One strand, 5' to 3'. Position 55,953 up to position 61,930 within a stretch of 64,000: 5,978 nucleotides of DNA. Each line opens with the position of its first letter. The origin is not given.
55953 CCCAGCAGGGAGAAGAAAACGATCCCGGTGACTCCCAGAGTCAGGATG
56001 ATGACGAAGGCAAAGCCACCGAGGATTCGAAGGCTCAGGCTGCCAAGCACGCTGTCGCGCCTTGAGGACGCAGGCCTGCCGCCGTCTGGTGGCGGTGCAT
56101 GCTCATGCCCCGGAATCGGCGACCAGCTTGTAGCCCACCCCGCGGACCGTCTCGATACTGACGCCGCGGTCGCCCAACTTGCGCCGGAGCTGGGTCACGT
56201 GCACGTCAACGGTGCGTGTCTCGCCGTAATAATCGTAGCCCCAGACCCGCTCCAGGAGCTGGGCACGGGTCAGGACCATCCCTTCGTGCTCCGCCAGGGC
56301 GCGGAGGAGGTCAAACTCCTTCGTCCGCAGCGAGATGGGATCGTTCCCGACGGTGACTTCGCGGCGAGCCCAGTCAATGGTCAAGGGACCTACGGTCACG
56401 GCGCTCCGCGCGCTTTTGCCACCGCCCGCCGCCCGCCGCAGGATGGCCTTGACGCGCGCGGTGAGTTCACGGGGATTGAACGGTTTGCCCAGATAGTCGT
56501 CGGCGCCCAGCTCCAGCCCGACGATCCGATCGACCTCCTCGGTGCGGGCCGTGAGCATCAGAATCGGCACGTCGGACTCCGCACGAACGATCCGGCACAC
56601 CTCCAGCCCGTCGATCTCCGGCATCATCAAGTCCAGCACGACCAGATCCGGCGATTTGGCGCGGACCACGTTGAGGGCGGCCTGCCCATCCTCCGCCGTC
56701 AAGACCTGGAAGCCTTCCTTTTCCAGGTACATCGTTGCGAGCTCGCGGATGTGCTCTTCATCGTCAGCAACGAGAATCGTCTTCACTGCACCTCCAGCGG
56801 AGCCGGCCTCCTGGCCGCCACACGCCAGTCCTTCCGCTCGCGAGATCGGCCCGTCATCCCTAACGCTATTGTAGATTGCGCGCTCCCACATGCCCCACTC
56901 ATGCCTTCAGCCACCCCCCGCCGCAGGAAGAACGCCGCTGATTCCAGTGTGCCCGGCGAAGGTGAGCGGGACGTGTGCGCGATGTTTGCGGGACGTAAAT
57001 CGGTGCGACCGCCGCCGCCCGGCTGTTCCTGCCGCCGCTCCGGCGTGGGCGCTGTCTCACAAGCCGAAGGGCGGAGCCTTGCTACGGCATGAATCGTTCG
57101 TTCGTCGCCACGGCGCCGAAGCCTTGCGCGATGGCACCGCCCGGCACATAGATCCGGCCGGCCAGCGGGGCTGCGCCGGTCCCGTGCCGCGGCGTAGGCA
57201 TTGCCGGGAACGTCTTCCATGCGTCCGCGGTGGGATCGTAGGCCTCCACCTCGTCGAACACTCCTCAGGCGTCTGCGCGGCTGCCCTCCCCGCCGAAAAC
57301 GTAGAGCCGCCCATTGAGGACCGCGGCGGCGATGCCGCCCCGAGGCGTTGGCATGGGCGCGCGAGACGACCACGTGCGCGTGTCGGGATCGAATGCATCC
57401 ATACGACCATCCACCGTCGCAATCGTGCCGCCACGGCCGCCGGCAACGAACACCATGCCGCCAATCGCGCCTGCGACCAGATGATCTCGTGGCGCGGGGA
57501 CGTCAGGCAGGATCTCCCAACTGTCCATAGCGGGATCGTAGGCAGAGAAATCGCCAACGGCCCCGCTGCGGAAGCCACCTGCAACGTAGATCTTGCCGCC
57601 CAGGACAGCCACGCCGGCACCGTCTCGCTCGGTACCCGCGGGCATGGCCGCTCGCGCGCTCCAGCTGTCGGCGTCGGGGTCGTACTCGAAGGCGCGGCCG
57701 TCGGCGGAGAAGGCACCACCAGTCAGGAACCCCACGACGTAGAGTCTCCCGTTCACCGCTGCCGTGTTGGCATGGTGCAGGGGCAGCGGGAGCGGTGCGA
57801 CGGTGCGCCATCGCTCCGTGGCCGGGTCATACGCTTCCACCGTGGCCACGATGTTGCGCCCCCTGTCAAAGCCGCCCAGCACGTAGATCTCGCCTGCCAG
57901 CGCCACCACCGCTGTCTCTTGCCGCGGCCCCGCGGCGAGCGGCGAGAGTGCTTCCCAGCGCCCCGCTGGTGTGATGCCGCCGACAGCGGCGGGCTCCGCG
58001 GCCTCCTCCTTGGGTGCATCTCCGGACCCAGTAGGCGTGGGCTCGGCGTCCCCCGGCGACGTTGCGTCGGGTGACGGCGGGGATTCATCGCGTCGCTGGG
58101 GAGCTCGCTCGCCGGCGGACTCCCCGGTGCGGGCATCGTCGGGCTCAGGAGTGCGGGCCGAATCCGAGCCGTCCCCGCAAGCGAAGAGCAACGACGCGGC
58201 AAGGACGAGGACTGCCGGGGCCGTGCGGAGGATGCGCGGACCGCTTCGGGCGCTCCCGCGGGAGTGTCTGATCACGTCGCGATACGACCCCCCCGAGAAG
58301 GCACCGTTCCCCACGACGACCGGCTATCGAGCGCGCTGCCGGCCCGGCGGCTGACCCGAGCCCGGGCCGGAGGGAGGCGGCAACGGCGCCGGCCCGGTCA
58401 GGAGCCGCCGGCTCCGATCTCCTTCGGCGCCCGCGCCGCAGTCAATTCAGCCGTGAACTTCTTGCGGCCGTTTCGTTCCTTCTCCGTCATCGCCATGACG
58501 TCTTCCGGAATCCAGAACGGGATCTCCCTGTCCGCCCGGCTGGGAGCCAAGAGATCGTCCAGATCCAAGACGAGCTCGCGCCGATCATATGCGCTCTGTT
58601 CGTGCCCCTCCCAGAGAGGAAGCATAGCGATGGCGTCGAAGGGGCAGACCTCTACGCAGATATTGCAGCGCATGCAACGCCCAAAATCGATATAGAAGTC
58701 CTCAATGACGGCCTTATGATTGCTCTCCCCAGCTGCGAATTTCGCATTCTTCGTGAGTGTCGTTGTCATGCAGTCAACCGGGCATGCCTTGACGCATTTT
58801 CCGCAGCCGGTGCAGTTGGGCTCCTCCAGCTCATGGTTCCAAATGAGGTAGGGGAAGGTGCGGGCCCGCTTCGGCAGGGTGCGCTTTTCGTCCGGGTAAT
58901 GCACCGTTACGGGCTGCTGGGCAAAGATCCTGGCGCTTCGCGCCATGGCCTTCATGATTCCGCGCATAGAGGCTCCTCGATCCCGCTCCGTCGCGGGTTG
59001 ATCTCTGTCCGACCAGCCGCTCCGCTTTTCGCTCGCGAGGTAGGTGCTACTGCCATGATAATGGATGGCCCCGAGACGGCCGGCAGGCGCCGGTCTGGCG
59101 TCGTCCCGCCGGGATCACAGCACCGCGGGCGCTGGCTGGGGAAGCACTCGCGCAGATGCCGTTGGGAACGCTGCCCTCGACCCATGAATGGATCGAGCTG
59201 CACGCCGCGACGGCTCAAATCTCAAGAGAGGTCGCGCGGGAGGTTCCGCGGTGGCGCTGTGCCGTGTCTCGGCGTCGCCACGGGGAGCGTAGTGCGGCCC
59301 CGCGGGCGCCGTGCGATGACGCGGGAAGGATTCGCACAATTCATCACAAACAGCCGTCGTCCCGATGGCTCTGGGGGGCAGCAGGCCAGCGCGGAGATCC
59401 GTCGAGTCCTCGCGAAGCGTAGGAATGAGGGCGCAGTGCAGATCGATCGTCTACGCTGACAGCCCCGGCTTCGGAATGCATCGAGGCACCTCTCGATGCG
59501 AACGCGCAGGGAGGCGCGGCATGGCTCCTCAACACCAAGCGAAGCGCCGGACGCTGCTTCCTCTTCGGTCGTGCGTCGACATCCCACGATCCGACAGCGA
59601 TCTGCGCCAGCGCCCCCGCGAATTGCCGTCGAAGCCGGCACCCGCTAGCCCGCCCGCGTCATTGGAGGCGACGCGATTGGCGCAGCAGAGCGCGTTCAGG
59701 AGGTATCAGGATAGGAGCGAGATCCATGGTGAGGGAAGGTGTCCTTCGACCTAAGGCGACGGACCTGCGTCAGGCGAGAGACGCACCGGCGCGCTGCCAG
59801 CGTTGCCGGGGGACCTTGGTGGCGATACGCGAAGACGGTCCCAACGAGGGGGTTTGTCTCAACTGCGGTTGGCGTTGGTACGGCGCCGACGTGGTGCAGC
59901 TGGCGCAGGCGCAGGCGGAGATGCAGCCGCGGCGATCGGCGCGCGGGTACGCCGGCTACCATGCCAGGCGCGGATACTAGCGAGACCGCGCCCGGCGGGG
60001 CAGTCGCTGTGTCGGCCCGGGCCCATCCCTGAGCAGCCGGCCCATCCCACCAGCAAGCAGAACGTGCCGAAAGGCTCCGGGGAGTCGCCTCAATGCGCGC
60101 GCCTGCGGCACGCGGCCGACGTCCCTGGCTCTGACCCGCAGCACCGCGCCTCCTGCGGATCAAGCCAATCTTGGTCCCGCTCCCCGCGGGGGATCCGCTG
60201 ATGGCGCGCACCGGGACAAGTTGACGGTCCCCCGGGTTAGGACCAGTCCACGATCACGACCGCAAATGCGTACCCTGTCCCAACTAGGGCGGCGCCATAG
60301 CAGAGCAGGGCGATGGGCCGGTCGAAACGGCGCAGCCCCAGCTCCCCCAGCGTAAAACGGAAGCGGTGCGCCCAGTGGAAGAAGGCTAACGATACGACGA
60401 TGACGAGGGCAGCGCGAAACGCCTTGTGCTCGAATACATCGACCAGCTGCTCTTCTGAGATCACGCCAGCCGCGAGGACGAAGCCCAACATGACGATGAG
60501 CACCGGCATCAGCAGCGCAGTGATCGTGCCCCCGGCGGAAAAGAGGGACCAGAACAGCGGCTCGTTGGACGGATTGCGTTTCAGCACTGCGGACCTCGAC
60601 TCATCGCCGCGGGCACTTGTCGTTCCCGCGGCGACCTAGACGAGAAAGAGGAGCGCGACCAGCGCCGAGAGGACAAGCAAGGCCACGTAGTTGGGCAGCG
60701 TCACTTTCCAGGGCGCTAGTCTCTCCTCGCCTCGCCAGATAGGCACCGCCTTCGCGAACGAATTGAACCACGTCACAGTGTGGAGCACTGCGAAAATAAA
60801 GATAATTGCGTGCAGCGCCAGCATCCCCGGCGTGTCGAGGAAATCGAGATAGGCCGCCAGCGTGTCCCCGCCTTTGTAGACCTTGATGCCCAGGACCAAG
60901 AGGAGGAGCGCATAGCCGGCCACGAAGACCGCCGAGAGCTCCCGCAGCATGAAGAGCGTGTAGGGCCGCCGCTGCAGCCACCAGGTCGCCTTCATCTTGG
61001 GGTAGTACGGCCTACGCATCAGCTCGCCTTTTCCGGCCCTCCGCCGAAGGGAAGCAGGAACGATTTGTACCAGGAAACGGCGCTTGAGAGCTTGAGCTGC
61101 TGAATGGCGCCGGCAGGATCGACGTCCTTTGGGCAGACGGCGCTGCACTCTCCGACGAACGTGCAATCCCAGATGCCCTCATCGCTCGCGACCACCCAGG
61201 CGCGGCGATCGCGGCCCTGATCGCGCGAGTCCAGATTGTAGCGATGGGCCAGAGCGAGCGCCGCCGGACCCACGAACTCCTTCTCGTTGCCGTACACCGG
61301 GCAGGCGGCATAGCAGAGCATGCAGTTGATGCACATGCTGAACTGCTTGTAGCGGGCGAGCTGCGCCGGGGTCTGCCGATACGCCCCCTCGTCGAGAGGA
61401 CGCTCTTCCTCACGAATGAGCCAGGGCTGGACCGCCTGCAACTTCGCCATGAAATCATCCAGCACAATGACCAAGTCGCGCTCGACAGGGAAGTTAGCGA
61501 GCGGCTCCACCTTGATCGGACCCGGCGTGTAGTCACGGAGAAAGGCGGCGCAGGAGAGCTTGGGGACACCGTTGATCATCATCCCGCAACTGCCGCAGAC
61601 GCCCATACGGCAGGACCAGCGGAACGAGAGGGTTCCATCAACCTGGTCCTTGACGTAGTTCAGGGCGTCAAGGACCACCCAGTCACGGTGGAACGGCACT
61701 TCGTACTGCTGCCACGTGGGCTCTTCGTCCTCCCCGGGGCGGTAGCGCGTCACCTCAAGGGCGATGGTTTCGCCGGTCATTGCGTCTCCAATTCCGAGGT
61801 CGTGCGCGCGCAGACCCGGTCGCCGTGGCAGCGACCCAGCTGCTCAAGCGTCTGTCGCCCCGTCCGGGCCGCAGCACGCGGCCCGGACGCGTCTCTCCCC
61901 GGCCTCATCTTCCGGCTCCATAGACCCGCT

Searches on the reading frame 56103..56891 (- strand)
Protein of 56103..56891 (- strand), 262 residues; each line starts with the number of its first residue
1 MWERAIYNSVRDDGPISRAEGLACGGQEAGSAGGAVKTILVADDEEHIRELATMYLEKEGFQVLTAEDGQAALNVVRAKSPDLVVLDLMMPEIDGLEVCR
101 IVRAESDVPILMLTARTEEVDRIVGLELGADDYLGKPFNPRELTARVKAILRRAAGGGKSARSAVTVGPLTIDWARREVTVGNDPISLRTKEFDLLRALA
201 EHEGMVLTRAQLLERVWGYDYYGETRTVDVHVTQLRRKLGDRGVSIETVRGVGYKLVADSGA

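Call 57: search_protein_families(library=pfam, proteins=[window:56103-56891:-], max_evalue=0.00001)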
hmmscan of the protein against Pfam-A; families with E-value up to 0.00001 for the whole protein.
window:56103-56891:- (262 aa): 2 families
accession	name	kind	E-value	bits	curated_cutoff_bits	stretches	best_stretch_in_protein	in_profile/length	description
PF00072.30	Response_reg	-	1e-32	113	30.2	1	39-148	1-111/111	Response regulator receiver domain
PF00486.34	Trans_reg_C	-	1.5e-28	99.1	26.2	1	184-256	2-77/77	Transcriptional regulatory protein, C terminal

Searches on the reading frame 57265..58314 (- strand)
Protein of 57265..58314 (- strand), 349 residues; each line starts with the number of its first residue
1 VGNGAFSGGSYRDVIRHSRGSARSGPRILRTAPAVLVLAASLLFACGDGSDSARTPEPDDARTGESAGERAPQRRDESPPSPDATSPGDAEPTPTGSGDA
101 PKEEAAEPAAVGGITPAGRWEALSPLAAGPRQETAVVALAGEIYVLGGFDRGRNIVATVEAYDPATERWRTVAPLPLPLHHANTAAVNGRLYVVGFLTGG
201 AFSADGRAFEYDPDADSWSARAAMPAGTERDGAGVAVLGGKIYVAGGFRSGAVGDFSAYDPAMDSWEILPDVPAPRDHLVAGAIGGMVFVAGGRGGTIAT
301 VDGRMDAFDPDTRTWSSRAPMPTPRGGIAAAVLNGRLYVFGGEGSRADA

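Call 57: search_protein_families(library=pfam, proteins=[window:57265-58314:-], max_evalue=0.00001)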
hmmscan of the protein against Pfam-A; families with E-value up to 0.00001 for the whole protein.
window:57265-58314:- (349 aa): 9 families
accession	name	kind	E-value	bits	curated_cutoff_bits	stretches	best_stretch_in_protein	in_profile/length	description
PF01344.31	Kelch_1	-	2.8e-42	142.3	20.1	3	130-176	1-46/46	Kelch motif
PF13964.12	Kelch_6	-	1.6e-27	95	25.3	1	136-177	7-48/50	Kelch motif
PF07646.21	Kelch_2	-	2.5e-25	87.5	21.3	0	130-176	1-48/48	Kelch motif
PF25210.1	Kelch_FKB95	-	2.6e-25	90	70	2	235-343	38-150/268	FKB95, Kelch-repeats domain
PF24681.1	Kelch_KLHDC2_KLHL20_DRC7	-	5.3e-24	85.2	50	2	130-293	50-221/221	KLHDC2/KLHL20/DRC7 Kelch-repeats domain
PF13415.12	Kelch_3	-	9.1e-21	74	22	0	142-182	3-43/48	Galactose oxidase, central domain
PF24996.1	NANM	-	4e-18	65.8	45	2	119-195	42-123/350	N-acetylneuraminate epimerase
PF13418.12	Kelch_4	-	3.4e-17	62.6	21.6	0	275-323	1-49/49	Galactose oxidase, central domain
PF24981.1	Beta-prop_ATRN-LZTR1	-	4.8e-16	59.3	50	1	120-295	27-221/289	Attractin/LZTR1 beta-propeller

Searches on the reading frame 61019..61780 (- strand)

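Call 57: search_protein_families(library=pfam, proteins=[window:61019-61780:-], max_evalue=0.00001)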
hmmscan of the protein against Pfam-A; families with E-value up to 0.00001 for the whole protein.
window:61019-61780:- (253 aa): 6 families
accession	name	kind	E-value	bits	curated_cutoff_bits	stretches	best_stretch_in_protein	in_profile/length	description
PF13085.11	Fer2_3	-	4.9e-34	117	27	1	8-111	2-106/107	2Fe-2S iron-sulfur cluster binding domain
PF13183.11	Fer4_8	-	9.6e-13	48.9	27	1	147-220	2-68/68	4Fe-4S dicluster domain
PF13237.11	Fer4_10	-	5.6e-09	36.2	25.5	1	146-217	5-53/53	4Fe-4S dicluster domain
PF13534.11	Fer4_17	-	8.8e-08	33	22.2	1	150-221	2-61/61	4Fe-4S dicluster domain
PF13187.11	Fer4_9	-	1.8e-07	31.5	27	0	140-162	27-49/52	4Fe-4S dicluster domain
PF12838.12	Fer4_7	-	2.1e-07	31.7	27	1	150-220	2-52/52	4Fe-4S dicluster domain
